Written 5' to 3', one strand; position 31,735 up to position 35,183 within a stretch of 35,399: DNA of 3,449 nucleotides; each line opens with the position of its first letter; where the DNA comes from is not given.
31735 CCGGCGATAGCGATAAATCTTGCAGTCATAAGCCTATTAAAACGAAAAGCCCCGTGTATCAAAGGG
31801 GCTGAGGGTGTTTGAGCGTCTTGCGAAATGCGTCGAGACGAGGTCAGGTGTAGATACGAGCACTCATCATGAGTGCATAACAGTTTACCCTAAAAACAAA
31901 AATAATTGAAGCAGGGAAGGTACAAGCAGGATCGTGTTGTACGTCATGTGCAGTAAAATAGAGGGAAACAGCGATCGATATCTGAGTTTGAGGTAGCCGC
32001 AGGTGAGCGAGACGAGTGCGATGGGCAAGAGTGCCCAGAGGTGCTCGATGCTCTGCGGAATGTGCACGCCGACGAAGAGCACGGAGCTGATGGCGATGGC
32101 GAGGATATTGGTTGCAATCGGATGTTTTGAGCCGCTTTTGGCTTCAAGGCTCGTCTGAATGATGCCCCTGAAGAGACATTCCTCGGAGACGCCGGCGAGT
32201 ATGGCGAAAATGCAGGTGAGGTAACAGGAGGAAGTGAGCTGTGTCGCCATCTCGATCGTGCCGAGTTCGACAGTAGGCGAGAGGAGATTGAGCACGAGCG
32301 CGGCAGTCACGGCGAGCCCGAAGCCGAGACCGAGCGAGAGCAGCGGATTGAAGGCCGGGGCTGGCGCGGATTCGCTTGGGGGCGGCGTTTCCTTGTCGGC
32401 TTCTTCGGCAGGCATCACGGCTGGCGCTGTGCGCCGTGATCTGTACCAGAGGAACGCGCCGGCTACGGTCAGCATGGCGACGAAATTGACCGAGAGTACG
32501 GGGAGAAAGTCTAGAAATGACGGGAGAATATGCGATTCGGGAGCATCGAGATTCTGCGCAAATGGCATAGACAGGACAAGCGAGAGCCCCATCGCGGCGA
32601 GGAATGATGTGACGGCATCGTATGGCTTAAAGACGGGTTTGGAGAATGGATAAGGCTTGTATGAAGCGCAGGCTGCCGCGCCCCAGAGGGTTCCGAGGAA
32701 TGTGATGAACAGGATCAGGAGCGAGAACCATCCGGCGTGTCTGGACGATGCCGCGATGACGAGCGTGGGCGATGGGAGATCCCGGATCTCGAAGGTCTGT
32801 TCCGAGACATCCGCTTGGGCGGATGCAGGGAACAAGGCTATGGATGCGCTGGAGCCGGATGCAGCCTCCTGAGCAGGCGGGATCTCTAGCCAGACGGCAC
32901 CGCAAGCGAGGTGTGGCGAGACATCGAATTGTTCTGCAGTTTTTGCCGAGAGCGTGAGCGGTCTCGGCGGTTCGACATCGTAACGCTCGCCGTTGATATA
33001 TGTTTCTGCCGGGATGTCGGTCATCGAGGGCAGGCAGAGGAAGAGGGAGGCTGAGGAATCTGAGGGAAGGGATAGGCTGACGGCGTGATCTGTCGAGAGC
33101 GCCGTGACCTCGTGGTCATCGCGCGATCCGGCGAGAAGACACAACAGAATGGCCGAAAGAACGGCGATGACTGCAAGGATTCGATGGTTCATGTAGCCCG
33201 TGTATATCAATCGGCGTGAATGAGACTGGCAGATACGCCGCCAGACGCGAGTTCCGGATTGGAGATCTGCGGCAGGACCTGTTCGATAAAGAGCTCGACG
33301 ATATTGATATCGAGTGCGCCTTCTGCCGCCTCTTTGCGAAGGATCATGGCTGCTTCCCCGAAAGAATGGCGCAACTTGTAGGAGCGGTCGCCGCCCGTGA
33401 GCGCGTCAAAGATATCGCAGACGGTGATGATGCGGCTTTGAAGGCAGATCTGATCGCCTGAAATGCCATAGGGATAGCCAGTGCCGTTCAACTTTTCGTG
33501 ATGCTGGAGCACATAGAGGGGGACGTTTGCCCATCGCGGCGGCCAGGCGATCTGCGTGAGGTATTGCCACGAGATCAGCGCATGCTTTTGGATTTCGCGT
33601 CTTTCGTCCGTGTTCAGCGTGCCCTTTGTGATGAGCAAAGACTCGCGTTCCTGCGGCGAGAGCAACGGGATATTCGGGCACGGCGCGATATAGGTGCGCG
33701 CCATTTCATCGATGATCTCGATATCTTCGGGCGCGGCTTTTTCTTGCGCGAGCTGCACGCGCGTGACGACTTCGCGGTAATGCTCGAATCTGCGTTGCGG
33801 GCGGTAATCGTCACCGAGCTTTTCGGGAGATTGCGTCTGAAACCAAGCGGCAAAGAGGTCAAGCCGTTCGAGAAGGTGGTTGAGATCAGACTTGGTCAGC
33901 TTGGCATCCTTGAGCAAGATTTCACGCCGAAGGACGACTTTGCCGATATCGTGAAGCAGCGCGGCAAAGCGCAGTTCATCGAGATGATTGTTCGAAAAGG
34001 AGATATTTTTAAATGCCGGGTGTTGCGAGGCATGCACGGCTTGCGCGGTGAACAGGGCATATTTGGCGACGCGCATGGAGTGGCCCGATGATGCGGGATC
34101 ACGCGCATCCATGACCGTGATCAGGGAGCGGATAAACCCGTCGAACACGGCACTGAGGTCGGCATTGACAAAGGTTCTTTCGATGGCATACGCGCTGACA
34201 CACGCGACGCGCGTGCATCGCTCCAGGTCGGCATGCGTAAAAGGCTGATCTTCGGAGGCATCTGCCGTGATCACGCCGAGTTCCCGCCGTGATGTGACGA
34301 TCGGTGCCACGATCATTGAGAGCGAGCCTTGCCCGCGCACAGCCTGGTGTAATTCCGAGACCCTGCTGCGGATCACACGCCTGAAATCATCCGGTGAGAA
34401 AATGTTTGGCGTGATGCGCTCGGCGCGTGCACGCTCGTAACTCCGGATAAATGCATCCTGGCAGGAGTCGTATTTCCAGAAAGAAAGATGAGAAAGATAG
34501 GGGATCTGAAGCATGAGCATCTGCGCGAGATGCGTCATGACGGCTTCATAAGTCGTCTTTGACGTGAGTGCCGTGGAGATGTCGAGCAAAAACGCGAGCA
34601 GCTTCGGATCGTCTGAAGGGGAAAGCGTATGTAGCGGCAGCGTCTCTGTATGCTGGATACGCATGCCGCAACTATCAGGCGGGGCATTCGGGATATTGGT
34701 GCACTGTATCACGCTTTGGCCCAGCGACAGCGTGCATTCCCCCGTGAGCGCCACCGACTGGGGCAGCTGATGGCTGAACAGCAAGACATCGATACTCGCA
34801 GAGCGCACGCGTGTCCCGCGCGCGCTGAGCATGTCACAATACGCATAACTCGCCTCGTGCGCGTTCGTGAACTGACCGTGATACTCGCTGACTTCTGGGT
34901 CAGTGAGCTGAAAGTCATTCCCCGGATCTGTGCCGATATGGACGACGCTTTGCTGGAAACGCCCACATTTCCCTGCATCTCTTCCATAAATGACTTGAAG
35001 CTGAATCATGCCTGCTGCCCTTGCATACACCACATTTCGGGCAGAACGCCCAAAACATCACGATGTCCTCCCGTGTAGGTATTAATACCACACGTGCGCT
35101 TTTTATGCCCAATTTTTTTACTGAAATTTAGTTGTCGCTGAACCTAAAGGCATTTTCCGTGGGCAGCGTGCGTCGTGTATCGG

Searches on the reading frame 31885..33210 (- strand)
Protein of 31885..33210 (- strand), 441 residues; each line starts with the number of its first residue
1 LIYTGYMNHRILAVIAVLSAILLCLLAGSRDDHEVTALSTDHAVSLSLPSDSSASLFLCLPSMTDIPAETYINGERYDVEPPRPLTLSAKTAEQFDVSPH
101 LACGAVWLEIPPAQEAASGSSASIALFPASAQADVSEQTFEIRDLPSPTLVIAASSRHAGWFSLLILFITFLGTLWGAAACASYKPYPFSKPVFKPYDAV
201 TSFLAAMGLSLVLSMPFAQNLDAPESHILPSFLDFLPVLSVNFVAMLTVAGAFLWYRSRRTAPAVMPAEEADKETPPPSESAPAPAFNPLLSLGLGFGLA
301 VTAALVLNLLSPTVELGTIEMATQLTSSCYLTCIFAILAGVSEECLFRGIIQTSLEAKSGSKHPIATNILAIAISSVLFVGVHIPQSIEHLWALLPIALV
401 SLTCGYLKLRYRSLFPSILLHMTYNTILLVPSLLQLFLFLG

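Call 7: search_protein_families(library=pfam, proteins=[window:31885-33210:-], max_evalue=0.001)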
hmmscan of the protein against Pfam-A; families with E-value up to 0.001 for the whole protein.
window:31885-33210:- (441 aa): 1 family
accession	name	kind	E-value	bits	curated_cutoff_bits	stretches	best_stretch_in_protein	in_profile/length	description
PF02517.21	Rce1-like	-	2.9e-19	69.6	22.4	1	329-427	5-93/93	Type II CAAX prenyl endopeptidase Rce1-like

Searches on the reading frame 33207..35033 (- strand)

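Call 7: search_protein_families(library=pfam, proteins=[window:33207-35033:-], max_evalue=0.001)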
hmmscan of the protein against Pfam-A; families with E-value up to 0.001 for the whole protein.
window:33207-35033:- (608 aa): 4 families
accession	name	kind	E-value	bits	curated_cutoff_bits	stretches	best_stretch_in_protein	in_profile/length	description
PF13487.12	HD_5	-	3.3e-27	95.7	27.2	1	460-576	57-168/170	HD domain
PF01966.28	HD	-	5.3e-10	40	22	1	317-383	3-65/116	HD domain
PF16697.10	Yop-YscD_cpl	-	0.0001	23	33.2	1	14-79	2-66/94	Inner membrane component of T3SS, cytoplasmic domain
PF00498.31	FHA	-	0.00078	20.3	20.7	0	32-89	2-57/67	FHA domain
